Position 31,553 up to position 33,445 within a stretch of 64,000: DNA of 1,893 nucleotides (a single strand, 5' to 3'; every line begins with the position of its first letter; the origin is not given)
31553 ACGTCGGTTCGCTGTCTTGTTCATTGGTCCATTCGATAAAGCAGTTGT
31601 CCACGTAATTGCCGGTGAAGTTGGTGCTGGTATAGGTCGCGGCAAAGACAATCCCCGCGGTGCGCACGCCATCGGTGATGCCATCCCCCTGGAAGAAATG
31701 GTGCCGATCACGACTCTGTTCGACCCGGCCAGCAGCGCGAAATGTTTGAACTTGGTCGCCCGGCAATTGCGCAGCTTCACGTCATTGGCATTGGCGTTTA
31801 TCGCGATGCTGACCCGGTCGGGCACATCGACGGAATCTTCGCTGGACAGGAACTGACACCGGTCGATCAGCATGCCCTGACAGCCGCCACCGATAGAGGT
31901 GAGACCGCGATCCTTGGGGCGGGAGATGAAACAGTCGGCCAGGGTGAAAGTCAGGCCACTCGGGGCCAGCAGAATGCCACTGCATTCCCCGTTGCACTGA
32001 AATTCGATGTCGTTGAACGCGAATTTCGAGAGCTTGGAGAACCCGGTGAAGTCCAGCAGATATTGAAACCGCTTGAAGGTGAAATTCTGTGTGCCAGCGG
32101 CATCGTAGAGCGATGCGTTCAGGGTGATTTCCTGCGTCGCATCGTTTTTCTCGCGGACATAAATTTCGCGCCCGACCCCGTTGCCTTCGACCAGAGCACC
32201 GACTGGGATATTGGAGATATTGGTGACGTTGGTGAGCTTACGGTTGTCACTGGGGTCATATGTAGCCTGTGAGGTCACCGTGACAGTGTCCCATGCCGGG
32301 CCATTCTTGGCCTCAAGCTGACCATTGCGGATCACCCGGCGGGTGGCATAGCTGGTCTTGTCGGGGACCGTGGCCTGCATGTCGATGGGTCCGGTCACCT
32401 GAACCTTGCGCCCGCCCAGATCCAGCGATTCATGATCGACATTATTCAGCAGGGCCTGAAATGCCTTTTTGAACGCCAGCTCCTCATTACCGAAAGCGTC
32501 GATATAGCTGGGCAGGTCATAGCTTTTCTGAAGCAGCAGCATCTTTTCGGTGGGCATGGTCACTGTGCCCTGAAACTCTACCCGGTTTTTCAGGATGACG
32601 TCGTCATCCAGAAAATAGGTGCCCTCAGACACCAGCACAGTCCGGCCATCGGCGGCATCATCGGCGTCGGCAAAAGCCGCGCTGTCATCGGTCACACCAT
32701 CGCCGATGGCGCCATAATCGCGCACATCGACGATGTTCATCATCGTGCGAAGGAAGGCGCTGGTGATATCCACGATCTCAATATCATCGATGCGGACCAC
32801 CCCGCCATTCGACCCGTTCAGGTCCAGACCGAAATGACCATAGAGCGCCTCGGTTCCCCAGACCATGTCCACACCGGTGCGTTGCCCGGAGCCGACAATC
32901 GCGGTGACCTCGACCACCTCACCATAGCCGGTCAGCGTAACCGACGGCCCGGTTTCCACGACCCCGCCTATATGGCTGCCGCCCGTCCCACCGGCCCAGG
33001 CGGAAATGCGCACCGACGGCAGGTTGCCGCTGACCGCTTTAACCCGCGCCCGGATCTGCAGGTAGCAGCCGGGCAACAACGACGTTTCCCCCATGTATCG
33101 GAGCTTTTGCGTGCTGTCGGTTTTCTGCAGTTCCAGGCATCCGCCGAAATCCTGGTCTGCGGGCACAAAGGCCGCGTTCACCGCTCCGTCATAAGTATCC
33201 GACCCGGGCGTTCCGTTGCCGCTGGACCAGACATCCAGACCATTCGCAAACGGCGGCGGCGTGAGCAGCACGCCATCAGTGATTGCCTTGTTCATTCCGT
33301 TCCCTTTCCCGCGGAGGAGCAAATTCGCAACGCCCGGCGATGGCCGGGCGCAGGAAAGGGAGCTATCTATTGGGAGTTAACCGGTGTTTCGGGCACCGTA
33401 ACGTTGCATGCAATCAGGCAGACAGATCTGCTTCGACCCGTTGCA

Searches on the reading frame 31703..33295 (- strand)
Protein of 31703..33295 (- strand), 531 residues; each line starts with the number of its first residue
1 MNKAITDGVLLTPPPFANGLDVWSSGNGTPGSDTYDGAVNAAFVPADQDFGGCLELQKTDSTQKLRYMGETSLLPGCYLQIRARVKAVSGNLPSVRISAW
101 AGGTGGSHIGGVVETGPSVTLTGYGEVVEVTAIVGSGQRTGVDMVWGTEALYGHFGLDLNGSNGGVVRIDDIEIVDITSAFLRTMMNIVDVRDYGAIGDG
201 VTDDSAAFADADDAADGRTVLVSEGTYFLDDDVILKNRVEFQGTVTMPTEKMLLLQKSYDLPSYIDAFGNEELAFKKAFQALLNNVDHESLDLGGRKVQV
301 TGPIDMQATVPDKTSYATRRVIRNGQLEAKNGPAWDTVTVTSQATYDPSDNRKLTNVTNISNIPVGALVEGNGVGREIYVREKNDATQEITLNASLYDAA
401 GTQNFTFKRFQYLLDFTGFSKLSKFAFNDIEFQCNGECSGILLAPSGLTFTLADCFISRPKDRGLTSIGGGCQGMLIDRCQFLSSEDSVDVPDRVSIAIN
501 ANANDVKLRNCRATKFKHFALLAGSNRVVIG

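Call 51: search_solved_structures(query=window:31703-33295:-, max_evalue=0.001)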
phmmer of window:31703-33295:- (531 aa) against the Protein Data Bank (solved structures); distinct sequences matched with E-value up to 0.001: 4.
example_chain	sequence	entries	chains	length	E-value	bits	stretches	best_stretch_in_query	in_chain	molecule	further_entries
3zpp_A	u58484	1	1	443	4.9e-06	28.9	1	186-240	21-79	CELL WALL SURFACE ANCHOR FAMILY PROTEIN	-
4mr0_A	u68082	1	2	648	2e-05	26.9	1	189-240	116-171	Plasmin and fibronectin-binding protein A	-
5js4_A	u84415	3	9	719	4.6e-05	25.7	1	174-238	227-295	phiAB6 tailspike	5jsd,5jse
5m5z_A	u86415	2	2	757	0.00011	24.5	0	190-211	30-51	Beta-1,3-glucanase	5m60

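Call 70: search_protein_families(library=pfam, proteins=[window:31703-33295:-], max_evalue=0.001)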
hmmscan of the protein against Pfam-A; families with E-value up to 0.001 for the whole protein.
window:31703-33295:- (531 aa): 1 family
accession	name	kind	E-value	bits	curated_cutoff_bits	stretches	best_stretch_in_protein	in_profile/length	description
PF12708.12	Pect-lyase_RHGA_epim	-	8.9e-10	39.2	27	1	189-250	2-68/213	Rhamnogalacturonase A/epimerase, pectate lyase-like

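Call 83: search_protein_families(library=ncbifam, proteins=[window:31703-33295:-], max_evalue=0.00001)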
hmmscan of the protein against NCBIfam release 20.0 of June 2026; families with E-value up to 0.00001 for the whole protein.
window:31703-33295:- (531 aa): 0 families
